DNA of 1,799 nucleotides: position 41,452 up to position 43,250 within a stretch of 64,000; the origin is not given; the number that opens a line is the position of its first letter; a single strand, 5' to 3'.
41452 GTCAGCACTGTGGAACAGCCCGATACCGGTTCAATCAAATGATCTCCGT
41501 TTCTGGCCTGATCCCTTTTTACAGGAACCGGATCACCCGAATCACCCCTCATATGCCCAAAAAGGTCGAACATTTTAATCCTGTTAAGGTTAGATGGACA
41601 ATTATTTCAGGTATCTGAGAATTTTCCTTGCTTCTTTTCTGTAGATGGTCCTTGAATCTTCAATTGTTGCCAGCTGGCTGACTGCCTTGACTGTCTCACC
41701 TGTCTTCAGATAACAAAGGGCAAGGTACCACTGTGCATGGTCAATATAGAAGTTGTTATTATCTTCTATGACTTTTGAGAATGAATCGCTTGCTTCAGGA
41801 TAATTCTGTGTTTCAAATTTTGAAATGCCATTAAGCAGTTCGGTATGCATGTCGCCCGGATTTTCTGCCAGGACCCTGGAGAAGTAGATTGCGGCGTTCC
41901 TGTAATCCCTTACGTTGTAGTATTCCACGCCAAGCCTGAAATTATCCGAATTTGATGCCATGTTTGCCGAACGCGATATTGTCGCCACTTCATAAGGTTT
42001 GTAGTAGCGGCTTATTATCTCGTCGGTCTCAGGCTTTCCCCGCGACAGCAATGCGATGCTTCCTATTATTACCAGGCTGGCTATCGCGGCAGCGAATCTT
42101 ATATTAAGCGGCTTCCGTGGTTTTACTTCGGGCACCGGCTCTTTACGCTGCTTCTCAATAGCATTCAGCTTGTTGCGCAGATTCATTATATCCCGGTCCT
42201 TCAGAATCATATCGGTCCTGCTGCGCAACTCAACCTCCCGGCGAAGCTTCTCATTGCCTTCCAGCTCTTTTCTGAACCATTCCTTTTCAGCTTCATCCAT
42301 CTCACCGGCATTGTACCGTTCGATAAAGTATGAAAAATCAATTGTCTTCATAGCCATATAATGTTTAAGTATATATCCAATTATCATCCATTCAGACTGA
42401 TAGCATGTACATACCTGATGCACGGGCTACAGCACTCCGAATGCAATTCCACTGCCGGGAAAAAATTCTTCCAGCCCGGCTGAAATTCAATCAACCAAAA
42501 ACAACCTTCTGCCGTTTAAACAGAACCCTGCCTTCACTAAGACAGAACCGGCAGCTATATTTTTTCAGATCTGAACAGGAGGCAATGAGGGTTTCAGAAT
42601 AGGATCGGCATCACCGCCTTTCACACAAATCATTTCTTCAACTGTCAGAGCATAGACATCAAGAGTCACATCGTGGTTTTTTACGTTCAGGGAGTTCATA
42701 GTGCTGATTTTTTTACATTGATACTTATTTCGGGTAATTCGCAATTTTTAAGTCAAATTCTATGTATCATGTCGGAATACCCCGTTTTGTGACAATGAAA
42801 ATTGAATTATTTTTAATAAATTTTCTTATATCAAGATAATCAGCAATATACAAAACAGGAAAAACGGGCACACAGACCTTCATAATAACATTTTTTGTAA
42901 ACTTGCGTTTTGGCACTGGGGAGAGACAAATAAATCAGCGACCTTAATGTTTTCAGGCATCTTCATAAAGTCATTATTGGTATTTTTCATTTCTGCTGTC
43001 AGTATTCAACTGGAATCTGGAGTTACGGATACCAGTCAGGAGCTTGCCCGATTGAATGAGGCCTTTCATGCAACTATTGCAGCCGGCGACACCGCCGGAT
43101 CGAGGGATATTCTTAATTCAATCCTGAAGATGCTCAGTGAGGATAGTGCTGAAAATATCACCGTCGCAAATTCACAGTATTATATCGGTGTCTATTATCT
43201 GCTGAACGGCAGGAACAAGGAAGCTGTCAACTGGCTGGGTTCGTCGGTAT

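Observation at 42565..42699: Missed 44-codon gene encoding a textbook double-glycine leader peptide with a 15-aa proline-rich core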

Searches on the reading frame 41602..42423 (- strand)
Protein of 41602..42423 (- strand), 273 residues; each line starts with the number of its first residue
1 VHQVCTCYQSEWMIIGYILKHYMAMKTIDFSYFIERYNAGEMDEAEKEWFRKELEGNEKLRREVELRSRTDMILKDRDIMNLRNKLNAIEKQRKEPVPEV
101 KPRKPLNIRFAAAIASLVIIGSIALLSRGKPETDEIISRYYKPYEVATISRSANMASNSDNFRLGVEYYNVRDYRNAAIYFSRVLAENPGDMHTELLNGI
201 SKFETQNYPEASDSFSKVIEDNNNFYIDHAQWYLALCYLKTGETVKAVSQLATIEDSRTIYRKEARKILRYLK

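Call 4: search_protein_families(library=pfam, proteins=[window:41602-42423:-])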
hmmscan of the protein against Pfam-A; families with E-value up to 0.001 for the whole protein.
window:41602-42423:- (273 aa): 6 families
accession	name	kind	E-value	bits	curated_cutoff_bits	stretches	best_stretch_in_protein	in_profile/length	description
PF07719.23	TPR_2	-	1.8e-08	34.3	27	0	162-191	5-34/34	Tetratricopeptide repeat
PF13432.12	TPR_16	-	8.8e-08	32.9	32.7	0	198-251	3-53/65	Tetratricopeptide repeat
PF00515.34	TPR_1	-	6.1e-07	29.4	27.8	0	162-190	5-33/34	Tetratricopeptide repeat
PF13174.12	TPR_6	-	2.2e-05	25.2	26.3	0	230-253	2-25/33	Tetratricopeptide repeat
PF14559.12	TPR_19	-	4.3e-05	24.2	25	0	173-224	6-57/68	Tetratricopeptide repeat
PF12895.13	ANAPC3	-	0.00052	20.7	27.2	0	207-253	4-48/82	Anaphase-promoting complex, cyclosome, subunit 3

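Call 5: search_protein_families(library=ncbifam, proteins=[window:41602-42423:-], max_evalue=1)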
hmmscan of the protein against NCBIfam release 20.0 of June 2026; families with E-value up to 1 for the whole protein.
window:41602-42423:- (273 aa): 9 families
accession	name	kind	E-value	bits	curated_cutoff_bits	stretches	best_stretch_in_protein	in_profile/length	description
TIGR02917.1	PEP_TPR_lipo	equivalog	3.6e-06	25.1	312.2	1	169-257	272-358/899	XrtA/PEP-CTERM system TPR-repeat protein PrsT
NF040959.1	MamA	equivalog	3.7e-06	26.5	200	1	161-251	74-162/204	magnetosome protein MamA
TIGR02795.1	tol_pal_ybgF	equivalog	0.00087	19.9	90.1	1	201-257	11-68/119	tol-pal system protein YbgF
TIGR02552.1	LcrH_SycD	equivalog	0.0022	17.7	104.8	1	163-254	23-112/136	SycD/LcrH family type III secretion system chaperone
NF052375.1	antisigma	equivalog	0.0073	16.3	100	1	36-141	4-121/217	anti-sigma factor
NF047507.1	TPR_BatC_Lepto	exception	0.021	14.3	175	1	164-272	30-139/214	TPR repeat-containing protein BatC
TIGR02521.1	type_IV_pilW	equivalog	0.045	13.3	154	1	162-251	69-158/234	type IV pilus biogenesis/stability protein PilW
NF008757.0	PRK11788.1-5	equivalog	0.11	11.6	363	1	168-256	190-277/388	lipopolysaccharide assembly protein LapB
NF047558.1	TPR_END_plus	domain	0.18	11.8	32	0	232-266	3-37/56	TPR end-of-group domain-containing protein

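Call 48: search_solved_structures(query=A3, max_evalue=1, show_alignments=2)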
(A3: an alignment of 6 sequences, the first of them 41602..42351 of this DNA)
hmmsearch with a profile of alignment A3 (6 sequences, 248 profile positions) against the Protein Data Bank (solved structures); distinct sequences matched with E-value up to 1: 52.
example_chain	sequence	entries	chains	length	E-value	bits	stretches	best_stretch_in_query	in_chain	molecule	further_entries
9qhb_A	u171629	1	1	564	1.8e-20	76.7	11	136-223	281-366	Engineered tetratricopeptide repeat protein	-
8bu0_A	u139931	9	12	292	2.5e-12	50.1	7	136-195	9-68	Consensus tetratricopeptide repeat protein | Crystal structure of an 8-repeat consensus TPR superhelix with Zinc. | Monomer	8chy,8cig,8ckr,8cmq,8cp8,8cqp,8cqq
9qhc_A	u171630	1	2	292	9.1e-12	48.2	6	136-223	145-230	Engineered tetratricopeptide repeat protein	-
8ch0_A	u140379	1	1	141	8.5e-07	31.9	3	136-195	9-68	Consensus tetratricopeptide repeat protein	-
2fo7_A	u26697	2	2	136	1e-06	31.6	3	136-195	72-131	SYNTHETIC CONSENSUS TPR PROTEIN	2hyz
1na0_A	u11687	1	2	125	1.8e-05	27.6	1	136-197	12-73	designed protein CTPR3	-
3kd7_A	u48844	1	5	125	1.8e-05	27.6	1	137-197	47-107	CTPR390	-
4ui9_C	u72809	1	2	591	2.4e-05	27.2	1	142-201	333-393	CELL DIVISION CYCLE PROTEIN 23 HOMOLOG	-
5a31_C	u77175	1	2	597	2.7e-05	27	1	142-201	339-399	CELL DIVISION CYCLE PROTEIN 23 HOMOLOG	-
6vfi_B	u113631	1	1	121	0.00014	24.7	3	134-195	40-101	O43_dn18B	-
8bd7_C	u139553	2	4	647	0.00014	24.7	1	163-231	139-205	IFT70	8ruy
4uzy_A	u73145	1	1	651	0.00014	24.6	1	163-231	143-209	FLAGELLAR ASSOCIATED PROTEIN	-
6vfh_A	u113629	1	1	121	0.00034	23.4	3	134-195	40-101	T33_dn10A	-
6vfj_B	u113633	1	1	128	0.00049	22.9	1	135-195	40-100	I53_dn5B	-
6v8e_A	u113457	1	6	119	0.00053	22.8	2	134-196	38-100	Designed protein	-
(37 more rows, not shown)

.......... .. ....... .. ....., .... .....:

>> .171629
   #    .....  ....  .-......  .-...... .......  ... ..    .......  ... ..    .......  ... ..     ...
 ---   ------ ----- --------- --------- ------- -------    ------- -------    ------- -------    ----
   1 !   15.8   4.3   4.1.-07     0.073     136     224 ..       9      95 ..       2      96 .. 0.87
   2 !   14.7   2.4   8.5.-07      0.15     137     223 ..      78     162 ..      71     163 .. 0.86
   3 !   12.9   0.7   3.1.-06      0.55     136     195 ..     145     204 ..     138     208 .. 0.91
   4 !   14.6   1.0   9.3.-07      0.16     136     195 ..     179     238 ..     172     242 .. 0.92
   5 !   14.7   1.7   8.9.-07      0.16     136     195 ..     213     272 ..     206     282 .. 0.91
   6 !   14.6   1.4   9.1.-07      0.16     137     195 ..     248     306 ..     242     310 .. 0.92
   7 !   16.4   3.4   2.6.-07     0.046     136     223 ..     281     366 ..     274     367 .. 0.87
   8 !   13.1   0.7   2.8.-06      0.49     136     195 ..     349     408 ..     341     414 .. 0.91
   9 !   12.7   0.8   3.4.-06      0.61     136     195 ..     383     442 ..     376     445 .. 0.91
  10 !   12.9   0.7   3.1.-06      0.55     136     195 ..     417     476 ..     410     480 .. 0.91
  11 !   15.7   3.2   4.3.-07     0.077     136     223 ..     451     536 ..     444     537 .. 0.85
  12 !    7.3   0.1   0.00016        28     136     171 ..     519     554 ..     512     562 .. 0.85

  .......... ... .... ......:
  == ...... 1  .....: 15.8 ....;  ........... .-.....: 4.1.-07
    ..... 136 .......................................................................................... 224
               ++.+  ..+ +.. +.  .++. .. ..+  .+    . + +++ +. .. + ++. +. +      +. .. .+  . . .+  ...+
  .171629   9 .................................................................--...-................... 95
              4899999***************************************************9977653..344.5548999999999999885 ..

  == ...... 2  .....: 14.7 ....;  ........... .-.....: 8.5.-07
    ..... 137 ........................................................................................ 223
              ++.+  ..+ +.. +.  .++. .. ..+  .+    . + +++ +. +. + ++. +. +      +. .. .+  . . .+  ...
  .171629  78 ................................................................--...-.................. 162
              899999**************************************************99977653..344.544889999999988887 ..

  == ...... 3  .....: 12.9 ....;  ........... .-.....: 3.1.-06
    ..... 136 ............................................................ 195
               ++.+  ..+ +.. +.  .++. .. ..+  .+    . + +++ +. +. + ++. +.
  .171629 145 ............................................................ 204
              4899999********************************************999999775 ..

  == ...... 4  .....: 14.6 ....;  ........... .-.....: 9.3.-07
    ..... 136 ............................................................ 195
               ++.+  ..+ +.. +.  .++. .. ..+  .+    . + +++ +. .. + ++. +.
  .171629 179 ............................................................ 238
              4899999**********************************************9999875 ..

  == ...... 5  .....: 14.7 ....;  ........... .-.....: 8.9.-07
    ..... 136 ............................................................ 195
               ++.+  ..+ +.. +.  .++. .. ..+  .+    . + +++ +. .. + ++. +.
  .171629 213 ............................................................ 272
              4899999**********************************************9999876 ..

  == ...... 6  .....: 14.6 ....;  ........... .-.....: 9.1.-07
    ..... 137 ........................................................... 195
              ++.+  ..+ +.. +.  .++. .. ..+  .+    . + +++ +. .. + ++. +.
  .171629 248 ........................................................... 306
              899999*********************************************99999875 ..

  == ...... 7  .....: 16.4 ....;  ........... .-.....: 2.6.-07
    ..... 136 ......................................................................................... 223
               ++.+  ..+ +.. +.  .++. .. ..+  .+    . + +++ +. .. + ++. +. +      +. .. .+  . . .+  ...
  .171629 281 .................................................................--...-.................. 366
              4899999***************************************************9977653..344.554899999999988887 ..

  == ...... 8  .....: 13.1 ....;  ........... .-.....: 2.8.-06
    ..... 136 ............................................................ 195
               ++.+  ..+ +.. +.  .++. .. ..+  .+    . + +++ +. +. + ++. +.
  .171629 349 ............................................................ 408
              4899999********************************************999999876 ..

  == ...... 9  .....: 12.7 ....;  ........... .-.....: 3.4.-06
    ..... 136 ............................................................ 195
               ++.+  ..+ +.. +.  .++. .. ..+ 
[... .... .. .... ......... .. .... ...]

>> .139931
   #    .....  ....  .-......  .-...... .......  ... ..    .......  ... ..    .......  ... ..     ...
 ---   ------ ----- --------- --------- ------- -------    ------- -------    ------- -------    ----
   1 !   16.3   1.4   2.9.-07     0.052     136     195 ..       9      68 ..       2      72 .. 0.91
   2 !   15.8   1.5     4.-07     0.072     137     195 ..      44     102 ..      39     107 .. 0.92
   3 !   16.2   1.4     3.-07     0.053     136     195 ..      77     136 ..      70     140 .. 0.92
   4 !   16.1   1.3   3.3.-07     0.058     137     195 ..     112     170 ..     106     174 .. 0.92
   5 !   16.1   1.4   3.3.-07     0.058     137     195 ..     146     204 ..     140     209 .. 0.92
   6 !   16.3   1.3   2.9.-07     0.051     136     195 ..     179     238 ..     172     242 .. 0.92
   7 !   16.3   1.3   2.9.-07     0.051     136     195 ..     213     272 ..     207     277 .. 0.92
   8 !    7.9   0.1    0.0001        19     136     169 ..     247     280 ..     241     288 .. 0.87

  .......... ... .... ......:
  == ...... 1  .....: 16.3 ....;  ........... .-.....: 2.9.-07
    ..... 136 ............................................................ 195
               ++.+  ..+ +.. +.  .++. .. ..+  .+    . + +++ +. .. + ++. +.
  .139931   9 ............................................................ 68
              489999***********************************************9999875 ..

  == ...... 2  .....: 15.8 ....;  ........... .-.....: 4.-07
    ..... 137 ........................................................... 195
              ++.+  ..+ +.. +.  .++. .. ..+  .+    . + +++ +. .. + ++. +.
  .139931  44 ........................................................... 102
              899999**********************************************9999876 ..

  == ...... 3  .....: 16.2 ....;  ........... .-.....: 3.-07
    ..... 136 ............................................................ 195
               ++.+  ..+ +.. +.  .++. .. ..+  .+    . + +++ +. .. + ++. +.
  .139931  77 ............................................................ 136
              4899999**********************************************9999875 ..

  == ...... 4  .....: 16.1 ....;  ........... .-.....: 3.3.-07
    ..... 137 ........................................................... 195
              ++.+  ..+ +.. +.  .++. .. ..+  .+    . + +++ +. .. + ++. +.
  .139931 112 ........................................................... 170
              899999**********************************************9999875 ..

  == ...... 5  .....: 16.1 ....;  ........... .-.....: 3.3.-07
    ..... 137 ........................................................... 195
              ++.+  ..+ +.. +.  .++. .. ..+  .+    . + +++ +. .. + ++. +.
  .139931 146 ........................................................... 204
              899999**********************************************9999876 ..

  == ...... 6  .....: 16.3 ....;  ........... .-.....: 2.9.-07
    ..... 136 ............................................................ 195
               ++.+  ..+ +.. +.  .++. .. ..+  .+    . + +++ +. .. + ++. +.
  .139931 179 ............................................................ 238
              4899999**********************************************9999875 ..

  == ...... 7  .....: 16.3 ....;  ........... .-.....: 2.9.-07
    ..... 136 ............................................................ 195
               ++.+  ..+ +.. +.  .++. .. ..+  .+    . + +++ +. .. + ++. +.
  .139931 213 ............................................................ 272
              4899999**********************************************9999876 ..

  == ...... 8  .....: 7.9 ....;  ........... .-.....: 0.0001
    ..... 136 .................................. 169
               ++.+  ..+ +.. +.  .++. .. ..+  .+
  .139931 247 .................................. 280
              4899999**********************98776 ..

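Call 74: search_protein_families(library=padloc, proteins=[window:41602-42351:-], max_evalue=0.001)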
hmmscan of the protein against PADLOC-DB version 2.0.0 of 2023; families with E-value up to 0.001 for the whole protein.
window:41602-42351:- (249 aa): 0 families

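Call 92: predict_structure(protein=window:41602-42351:-)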
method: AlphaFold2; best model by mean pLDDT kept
length: 249 residues; sequences in the alignment: 1
mean_pLDDT: 50.3   pTM: 0.32
mean pLDDT of the five models: 50.3, 47.1, 43.6, 41.8, 40.9
residues with pLDDT >= 90: 0; 70-90: 51; 50-70: 47; < 50: 151
segments of 3 or more residues with pLDDT < 50: 1-4, 42-53, 68-199
pLDDT, mean of each block of 10 residues (from residue 1): 53 79 76 63 44 51 51 34 37 41 37 37 39 33 32 39 40 43 43 44 58 62 76 72 75
secondary structure, 60 per line:
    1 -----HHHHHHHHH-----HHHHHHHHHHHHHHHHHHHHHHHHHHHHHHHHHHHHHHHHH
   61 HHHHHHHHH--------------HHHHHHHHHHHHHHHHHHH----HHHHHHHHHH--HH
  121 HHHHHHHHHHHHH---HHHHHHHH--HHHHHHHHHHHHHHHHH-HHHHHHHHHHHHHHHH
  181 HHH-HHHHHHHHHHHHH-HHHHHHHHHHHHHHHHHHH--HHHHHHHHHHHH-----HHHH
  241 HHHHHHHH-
elements in order: H6-14 H20-69 H84-102 H107-116 H119-133 H137-144 H147-163 H165-183 H185-197 H199-217 H220-231 H237-248

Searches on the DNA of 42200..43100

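Call 55: search_rna_families(source=window, start=42200, end=43100, threshold=evalue, max_evalue=1)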
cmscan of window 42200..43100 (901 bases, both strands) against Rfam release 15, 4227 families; matches with E-value up to 1: 0.
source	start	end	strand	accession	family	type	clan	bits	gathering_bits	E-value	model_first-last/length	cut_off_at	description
